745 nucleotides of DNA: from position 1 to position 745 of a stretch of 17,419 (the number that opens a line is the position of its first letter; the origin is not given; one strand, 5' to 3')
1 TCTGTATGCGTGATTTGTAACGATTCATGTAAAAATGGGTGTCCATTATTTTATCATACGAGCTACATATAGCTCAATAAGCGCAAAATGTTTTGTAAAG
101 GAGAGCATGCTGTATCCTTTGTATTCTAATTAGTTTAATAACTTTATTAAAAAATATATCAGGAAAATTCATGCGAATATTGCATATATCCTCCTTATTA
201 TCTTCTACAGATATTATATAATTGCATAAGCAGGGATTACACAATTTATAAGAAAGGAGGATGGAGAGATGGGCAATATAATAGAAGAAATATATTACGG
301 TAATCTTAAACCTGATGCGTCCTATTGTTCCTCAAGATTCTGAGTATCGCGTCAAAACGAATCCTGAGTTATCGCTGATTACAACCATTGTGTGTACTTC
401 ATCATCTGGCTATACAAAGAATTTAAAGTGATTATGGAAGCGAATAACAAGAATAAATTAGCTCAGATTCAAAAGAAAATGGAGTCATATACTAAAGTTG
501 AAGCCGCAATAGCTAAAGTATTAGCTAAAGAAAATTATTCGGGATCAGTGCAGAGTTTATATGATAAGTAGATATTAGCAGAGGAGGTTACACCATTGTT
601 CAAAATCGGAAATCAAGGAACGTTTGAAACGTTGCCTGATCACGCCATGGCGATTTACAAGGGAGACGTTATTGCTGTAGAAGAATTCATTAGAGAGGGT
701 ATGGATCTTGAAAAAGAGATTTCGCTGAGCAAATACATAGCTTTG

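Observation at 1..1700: AT-rich accessory segment carrying an orphan ankyrin-SUKH (SMI1/KNR4-like) immunity-type protein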

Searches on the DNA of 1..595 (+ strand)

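Call 84: search_dna_similar(query=window:1-595:+, collection=phages, mode=distant, max_rows=8)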
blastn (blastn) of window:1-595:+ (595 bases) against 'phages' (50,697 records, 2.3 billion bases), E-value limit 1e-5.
No match.

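Call 85: search_dna_similar(query=window:1-595:+, collection=plasmids, mode=distant, max_rows=8)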
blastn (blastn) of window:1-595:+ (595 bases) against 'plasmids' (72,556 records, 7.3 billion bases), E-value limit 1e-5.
No match.
